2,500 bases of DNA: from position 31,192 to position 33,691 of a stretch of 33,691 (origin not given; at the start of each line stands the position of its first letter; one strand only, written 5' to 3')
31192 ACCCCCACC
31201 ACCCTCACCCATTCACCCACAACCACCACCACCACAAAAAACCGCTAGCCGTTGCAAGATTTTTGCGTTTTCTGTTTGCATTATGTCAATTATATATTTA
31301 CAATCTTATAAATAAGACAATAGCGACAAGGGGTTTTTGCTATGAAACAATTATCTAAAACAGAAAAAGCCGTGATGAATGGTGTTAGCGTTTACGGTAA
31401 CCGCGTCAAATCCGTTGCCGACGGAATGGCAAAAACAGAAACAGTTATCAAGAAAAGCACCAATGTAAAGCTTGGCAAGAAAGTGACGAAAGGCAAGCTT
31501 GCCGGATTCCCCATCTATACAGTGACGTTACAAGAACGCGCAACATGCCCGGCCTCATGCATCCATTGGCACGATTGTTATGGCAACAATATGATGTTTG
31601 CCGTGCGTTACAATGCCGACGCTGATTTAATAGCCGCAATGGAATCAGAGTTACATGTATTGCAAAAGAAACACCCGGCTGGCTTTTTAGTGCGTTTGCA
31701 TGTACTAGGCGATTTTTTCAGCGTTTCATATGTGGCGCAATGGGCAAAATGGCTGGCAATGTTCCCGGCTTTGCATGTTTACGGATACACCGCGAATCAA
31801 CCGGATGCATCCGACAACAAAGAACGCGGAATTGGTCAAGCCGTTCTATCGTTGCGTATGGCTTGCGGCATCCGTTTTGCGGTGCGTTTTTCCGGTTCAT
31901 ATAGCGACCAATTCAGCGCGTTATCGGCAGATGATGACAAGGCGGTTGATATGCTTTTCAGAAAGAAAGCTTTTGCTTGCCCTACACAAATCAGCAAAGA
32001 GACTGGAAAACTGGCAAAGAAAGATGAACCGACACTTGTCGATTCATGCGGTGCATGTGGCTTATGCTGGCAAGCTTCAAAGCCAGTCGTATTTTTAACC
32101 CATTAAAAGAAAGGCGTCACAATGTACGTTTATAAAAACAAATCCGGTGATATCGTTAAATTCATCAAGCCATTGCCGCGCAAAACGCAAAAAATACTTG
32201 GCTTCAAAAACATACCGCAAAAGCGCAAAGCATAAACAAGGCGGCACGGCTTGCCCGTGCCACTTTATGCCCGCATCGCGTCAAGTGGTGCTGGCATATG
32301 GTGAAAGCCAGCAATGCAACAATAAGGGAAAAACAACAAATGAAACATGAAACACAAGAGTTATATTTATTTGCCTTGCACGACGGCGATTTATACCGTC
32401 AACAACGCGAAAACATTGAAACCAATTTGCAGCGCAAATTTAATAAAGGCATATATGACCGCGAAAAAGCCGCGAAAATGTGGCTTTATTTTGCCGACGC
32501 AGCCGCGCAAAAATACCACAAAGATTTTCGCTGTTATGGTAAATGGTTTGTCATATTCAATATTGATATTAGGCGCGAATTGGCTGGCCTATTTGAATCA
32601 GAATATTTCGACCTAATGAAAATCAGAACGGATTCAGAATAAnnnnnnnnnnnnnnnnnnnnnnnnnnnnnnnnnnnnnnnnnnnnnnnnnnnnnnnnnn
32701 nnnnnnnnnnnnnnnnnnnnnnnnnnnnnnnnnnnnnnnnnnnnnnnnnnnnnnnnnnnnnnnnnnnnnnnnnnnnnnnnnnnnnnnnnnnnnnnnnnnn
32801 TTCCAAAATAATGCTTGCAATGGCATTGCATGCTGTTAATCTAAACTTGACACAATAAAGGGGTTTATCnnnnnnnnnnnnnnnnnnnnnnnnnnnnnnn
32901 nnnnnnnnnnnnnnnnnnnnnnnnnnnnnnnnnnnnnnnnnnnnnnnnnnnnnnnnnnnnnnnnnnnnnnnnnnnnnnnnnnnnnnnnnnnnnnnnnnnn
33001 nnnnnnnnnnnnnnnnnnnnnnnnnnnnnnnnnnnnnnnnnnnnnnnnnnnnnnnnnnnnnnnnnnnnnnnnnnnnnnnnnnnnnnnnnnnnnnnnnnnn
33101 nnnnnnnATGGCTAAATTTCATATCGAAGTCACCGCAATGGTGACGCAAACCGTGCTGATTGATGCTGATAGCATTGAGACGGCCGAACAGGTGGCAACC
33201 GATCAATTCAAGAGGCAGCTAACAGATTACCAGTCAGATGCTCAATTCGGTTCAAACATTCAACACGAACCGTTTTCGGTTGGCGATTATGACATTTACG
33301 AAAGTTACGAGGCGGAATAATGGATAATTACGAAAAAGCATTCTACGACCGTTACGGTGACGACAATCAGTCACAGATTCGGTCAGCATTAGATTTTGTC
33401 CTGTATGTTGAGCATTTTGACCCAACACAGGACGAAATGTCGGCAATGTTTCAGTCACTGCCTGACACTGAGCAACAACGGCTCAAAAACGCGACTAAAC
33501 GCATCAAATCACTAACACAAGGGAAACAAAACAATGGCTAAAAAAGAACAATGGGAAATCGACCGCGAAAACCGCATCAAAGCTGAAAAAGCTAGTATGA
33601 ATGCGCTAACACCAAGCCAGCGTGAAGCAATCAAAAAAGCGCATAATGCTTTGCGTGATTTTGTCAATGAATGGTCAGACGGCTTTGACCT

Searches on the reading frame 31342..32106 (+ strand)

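Call 11: search_protein_families(library=phrogs, proteins=[window:31342-32106:+])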
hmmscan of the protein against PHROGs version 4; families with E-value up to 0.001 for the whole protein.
window:31342-32106:+ (254 aa): 2 families
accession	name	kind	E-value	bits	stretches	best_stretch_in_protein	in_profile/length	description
phrog_2554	-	unknown function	2.7e-26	93.6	1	11-254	289-512/529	-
phrog_1392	-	unknown function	1.8e-20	74.4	1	90-253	121-277/296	-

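Call 12: search_protein_families(library=pfam, proteins=[window:31342-32106:+])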
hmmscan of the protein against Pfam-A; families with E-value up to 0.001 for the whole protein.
window:31342-32106:+ (254 aa): 1 family
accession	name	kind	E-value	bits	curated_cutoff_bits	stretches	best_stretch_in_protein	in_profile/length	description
PF17338.8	GP88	-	2.5e-10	41.1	24.4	1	40-244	6-229/230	Gene product 88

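Call 76: search_protein_families(library=ncbifam, proteins=[window:31342-32106:+], max_evalue=0.01)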
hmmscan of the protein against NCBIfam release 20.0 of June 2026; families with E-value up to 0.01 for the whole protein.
window:31342-32106:+ (254 aa): 0 families

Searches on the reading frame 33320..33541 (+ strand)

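Call 82: search_protein_families(library=phrogs, proteins=[window:33320-33541:+], max_evalue=0.01)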
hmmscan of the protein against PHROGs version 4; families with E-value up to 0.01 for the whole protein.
window:33320-33541:+ (73 aa): 1 family
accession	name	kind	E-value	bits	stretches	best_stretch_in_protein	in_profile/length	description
phrog_481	-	unknown function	0.0028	18.5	1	1-38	33-70/80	-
